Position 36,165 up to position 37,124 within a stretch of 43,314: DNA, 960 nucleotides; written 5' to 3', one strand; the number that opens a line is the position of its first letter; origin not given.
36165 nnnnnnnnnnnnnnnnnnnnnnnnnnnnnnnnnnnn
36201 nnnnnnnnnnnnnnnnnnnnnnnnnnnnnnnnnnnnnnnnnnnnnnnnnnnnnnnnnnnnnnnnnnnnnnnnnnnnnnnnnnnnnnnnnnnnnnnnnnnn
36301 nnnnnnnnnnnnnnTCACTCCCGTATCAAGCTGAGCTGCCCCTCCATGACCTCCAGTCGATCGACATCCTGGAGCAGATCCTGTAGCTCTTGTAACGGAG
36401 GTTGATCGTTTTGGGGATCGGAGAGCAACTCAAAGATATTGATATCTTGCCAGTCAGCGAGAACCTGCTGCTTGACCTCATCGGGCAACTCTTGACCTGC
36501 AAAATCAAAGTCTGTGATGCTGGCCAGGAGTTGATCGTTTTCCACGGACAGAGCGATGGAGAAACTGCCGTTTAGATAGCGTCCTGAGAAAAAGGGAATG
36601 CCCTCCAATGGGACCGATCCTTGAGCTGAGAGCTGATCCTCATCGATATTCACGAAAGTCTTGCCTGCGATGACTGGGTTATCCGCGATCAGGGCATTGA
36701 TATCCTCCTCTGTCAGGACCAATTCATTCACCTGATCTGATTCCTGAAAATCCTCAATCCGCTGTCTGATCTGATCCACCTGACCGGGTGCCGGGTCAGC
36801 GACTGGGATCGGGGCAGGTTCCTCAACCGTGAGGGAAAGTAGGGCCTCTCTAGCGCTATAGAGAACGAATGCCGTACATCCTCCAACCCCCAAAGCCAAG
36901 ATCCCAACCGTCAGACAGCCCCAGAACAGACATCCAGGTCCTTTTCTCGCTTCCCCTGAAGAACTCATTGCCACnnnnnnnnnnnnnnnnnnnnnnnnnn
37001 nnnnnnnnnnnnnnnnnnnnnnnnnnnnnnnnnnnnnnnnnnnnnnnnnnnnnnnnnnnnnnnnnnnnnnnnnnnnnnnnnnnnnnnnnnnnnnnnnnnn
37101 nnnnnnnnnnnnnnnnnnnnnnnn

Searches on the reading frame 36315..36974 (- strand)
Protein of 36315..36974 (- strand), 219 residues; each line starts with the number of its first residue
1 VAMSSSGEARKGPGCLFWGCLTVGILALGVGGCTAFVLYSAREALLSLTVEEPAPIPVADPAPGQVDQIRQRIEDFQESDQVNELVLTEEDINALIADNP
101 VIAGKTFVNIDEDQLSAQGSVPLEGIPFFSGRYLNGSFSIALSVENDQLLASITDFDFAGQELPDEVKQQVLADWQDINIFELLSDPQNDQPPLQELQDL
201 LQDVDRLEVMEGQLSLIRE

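Call 10: search_protein_families(library=pfam, proteins=[window:36315-36974:-])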
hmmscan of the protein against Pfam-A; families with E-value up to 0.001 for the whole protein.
window:36315-36974:- (219 aa): 0 families

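Call 29: find_homologous_proteins(query=window:36315-36974:-, max_evalue=0.00001)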
Query window:36315-36974:- (219 aa): 12 proteins with E <= 0.00001 among 689 candidates.
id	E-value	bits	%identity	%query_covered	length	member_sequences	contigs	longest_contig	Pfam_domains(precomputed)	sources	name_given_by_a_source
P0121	4.0e-136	470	100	99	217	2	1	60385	-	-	-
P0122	3.1e-78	280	61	99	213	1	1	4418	-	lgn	-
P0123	3.5e-37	146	37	99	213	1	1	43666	-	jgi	jgi:hypothetical protein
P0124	9.0e-34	135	36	99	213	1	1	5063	-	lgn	-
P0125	4.5e-25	107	31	87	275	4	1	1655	-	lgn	-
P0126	1.6e-22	98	33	98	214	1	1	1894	-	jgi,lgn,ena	-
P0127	2.3e-18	85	31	95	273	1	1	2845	-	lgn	-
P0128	1.3e-14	73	31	94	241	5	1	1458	-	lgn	-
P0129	1.4e-13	69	31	96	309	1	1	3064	-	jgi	jgi:hypothetical protein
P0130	2.9e-12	65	29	94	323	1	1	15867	-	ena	-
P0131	8.2e-11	60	27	95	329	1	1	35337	-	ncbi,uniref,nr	ncbi:hypothetical protein [Tautonia sociabilis]|uniref:hypothetical protein n=1 Tax=Tautonia sociabi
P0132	1.4e-8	53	36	62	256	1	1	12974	-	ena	-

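Call 30: find_encoding_contigs(protein=P0122, flank=10000, max_places=5)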
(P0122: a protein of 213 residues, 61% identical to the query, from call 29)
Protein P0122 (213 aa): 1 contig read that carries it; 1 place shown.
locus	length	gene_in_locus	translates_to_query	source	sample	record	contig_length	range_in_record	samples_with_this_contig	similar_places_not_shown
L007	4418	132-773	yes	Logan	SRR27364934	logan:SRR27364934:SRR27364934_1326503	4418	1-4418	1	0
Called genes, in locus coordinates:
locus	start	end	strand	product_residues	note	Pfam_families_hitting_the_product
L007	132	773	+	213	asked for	-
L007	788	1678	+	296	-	PF01745:IPT (weak), PF01715:IPPT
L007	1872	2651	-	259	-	PF00005:ABC_tran, PF13304:AAA_21 (faint)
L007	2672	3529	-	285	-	PF00528:BPD_transp_1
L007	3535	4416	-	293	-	?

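Call 31: find_encoding_contigs(protein=P0123, flank=10000, max_places=5)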
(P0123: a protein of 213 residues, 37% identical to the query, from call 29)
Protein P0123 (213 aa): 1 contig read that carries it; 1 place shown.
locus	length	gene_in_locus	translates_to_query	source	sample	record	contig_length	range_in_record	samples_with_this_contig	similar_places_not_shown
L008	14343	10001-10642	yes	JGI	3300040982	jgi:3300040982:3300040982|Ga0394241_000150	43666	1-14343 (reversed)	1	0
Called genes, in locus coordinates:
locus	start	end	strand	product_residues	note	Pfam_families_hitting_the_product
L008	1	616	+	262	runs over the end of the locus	-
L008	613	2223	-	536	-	PF00920:ILVD_EDD_N, PF24877:ILV_EDD_C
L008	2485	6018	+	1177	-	PF00512:HisKA, PF02518:HATPase_c, PF00072:Response_reg, PF01627:Hpt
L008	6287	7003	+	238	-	PF17746:SfsA_N, PF03749:SfsA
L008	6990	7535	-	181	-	PF12717:Cnd1 (faint), PF13513:HEAT_EZ (faint), PF02985:HEAT (faint), PF21581:SCD (faint), PF13646:HEAT_2, PF03130:HEAT_PBS (faint), PF13646:HEAT_2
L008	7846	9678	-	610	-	PF00005:ABC_tran, PF02463:SMC_N (faint), PF13304:AAA_21 (faint)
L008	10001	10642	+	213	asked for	-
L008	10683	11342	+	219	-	-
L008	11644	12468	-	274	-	PF00069:Pkinase, PF07714:PK_Tyr_Ser-Thr, PF03109:ABC1 (weak)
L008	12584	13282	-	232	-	PF13181:TPR_8 (faint), PF13371:TPR_9 (weak), PF00515:TPR_1 (weak), PF07719:TPR_2 (weak), PF13414:TPR_11 (weak)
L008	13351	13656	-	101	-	PF00111:Fer2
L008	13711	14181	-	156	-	PF00502:Phycobilisome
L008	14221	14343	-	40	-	?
